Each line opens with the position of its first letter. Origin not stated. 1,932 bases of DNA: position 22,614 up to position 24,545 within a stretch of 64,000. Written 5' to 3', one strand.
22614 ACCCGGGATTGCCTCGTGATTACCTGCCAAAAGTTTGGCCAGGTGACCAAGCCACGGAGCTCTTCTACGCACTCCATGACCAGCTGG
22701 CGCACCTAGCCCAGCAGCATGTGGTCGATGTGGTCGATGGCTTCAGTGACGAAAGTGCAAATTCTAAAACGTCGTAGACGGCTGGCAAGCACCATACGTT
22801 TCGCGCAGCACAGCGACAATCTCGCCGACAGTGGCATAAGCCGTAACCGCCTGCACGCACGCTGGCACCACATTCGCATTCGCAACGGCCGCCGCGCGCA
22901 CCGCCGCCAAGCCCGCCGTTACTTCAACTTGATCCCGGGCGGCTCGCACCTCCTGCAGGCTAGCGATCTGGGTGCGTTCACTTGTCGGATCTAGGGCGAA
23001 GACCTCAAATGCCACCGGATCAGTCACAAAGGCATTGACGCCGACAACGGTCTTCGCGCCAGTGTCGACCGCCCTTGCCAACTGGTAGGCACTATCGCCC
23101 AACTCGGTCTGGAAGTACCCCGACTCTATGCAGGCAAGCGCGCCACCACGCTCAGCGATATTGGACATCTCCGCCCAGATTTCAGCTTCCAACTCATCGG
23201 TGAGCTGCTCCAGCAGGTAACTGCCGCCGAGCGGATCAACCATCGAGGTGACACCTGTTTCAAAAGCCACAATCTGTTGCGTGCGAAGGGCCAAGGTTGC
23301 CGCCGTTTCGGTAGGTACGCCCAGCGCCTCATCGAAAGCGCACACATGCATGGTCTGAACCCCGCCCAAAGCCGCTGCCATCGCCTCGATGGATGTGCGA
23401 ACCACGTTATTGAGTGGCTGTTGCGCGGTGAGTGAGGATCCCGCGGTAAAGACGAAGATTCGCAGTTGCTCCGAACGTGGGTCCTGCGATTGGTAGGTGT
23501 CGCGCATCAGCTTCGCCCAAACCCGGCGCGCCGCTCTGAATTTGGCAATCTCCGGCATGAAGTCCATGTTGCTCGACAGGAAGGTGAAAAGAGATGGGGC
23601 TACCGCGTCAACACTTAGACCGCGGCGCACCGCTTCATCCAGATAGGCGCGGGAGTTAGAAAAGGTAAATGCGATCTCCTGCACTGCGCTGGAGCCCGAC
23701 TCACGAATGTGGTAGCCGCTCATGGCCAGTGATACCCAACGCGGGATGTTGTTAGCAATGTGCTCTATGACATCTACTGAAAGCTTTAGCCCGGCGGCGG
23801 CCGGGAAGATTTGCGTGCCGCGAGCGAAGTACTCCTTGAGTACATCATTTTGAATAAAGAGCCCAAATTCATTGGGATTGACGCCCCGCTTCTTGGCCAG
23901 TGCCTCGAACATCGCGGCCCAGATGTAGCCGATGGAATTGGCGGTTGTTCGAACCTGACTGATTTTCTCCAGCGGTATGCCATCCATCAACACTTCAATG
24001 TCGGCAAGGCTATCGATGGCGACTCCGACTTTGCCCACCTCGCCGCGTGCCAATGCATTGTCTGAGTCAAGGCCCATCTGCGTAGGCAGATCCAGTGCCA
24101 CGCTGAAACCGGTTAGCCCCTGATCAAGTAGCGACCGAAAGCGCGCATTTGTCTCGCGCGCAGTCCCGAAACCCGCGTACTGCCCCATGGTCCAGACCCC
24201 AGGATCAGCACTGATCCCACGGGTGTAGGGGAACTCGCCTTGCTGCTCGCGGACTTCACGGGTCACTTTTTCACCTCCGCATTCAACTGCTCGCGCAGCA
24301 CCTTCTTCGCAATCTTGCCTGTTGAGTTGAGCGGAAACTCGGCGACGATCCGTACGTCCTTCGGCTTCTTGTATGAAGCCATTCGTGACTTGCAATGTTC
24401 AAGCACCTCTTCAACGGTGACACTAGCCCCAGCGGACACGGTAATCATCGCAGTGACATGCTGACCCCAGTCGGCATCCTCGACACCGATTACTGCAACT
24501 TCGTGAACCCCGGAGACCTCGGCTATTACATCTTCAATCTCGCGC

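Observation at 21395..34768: PaaX-linked CoA-thioester catabolic supercluster with an unusual enzyme combination (candidate undescribed aerobic hybrid pathway for an amino- or hydroxy-aromatic or alicyclic acid)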

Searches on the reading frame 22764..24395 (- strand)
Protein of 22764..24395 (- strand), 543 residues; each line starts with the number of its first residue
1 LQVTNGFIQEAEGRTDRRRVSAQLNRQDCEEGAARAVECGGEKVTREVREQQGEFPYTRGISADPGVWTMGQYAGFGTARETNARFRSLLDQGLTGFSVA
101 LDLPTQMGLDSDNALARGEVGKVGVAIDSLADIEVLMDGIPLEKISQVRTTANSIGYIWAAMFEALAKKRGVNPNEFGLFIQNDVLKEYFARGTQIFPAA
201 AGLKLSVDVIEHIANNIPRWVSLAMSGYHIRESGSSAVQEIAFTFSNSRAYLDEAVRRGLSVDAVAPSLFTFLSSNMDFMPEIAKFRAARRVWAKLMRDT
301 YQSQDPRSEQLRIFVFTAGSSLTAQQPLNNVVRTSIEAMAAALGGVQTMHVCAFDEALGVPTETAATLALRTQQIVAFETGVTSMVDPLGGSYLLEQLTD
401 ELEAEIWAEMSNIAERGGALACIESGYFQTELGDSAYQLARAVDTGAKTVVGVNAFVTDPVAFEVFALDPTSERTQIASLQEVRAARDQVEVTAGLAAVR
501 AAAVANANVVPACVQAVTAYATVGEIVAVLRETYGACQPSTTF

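Call 3: search_protein_families(library=pfam, proteins=[window:22764-24395:-])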
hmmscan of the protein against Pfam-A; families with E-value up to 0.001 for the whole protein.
window:22764-24395:- (543 aa): 1 family
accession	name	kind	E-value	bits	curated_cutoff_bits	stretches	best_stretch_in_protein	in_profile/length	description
PF01642.28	MM_CoA_mutase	-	9.8e-171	569.2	22.1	1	50-535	26-512/512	Methylmalonyl-CoA mutase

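Call 4: search_protein_families(library=ncbifam, proteins=[window:22764-24395:-])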
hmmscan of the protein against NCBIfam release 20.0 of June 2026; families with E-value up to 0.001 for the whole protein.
window:22764-24395:- (543 aa): 4 families
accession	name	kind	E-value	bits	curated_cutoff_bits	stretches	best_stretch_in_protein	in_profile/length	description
TIGR00641.1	acid_CoA_mut_N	subfamily_domain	4.4e-165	549.9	303.8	1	48-537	28-522/528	methylmalonyl-CoA mutase N-terminal domain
NF006944.0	PRK09426.1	equivalog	1.1e-139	466.6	876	1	48-538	58-552/721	methylmalonyl-CoA mutase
NF045497.1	IsobCoAmut_IcmF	equivalog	2e-69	234.5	1500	1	49-533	552-1068/1076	fused isobutyryl-CoA mutase/GTPase IcmF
TIGR00642.1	mmCoA_mut_beta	equivalog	7.7e-40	136.7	617.25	1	119-456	120-450/620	methylmalonyl-CoA mutase small subunit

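Call 15: search_solved_structures(query=window:22764-24395:-, max_evalue=1e-10, show_alignments=4)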
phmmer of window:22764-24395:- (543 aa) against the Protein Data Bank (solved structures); distinct sequences matched with E-value up to 1e-10: 11.
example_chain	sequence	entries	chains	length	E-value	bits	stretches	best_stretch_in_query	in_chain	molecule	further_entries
4r3u_A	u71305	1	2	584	3.5e-126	425.3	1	52-539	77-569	2-hydroxyisobutyryl-CoA mutase large subunit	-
8gju_J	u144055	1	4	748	3.4e-107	362.7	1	51-536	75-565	Methylmalonyl-CoA mutase, mitochondrial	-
2xij_A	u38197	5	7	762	3.6e-107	362.6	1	51-536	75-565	METHYLMALONYL-COA MUTASE, MITOCHONDRIAL | Methylmalonyl-CoA mutase, mitochondrial precursor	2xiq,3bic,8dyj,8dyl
1req_A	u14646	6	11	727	3.9e-97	329.5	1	67-536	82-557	METHYLMALONYL-COA MUTASE | PROTEIN (METHYLMALONYL-COA MUTASE)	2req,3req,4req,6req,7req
5req_A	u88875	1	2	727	1.4e-96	327.7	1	67-536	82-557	PROTEIN (METHYLMALONYL-COA MUTASE ALPHA-SUBUNIT)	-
6oxc_A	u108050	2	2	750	8.2e-96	325.2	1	52-536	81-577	Methylmalonyl-CoA mutase large subunit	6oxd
1e1c_A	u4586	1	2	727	9.8e-96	324.9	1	67-536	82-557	METHYLMALONYL-COA MUTASE ALPHA CHAIN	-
8ssl_A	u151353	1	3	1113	1.8e-64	221.8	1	180-535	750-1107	Fused isobutyryl-CoA mutase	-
4xc6_A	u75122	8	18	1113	1.8e-64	221.8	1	180-535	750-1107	Isobutyryl-CoA mutase fused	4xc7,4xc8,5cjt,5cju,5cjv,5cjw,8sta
1e1c_B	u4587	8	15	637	3.3e-19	72.5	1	219-428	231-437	METHYLMALONYL-COA MUTASE BETA CHAIN | METHYLMALONYL-COA MUTASE | PROTEIN (METHYLMALONYL-COA MUTASE BETA-SUBUNIT)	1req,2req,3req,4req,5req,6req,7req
6oxc_B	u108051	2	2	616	5.9e-19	71.7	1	225-457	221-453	Methylmalonyl-CoA mutase small subunit mutA | Methylmalonyl-CoA mutase small subunit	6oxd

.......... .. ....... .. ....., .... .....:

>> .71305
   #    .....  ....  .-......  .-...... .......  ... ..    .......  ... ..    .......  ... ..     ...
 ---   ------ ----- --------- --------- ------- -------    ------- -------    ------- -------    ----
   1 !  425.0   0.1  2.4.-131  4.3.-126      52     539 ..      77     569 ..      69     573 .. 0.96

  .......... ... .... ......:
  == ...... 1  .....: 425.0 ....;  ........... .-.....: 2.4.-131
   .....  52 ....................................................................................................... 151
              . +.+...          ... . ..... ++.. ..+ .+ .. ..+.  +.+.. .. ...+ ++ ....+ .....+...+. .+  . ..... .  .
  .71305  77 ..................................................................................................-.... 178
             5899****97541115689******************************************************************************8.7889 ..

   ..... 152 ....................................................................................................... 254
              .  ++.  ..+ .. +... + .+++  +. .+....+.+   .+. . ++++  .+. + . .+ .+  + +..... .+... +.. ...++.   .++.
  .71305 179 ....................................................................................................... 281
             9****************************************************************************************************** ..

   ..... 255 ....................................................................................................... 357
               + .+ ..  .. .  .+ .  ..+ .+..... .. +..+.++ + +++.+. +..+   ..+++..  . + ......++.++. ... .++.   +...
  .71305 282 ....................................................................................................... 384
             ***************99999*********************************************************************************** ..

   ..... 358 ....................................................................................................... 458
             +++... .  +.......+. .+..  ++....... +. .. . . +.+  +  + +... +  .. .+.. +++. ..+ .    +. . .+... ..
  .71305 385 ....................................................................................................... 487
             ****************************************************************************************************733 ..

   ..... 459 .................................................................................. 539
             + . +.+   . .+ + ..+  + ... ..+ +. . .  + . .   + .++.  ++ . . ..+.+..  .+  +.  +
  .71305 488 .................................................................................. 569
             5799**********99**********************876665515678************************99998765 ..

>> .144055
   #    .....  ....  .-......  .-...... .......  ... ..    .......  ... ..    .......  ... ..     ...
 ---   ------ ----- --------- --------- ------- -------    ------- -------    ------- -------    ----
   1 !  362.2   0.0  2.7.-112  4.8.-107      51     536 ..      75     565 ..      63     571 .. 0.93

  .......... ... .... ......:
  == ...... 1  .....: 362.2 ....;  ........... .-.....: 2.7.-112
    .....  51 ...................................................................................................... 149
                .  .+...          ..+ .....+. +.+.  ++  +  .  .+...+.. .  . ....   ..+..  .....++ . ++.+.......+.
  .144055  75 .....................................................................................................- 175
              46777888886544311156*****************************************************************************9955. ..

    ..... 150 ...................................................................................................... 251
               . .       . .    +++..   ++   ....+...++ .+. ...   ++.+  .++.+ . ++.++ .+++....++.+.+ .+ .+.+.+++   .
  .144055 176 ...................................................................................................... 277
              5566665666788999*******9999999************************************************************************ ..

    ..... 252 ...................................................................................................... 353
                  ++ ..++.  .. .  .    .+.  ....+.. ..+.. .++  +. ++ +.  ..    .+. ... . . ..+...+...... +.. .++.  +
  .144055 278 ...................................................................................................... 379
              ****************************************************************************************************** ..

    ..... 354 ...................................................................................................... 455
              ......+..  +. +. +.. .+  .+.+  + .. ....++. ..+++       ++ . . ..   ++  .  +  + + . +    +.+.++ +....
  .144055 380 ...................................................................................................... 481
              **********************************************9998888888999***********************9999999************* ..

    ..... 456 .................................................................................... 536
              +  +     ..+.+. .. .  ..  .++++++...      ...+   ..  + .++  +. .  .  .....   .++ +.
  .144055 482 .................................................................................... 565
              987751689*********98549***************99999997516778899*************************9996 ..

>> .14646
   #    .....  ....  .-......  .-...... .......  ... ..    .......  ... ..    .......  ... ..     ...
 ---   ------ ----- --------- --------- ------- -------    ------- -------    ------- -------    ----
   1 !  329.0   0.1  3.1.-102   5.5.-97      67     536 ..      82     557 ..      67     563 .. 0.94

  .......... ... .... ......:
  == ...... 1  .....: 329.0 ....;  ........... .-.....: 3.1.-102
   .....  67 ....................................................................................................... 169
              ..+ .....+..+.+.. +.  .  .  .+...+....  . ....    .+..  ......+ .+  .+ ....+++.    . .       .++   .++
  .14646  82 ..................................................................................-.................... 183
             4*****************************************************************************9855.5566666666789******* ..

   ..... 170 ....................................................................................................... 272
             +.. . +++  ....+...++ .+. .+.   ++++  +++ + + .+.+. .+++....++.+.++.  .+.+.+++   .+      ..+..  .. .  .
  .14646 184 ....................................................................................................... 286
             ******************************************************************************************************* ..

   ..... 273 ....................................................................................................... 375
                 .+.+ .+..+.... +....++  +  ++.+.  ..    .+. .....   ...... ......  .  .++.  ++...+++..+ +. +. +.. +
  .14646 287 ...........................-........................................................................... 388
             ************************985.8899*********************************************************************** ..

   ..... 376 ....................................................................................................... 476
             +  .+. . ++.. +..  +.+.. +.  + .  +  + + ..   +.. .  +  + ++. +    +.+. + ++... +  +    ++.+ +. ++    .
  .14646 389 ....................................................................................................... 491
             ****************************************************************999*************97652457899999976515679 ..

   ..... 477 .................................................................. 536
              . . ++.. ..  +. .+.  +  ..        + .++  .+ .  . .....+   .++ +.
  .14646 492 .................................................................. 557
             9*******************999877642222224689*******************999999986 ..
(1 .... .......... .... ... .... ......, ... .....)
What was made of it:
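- It keeps Tyr89, Gln197, Arg207, Tyr243 and His244 (call 15).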
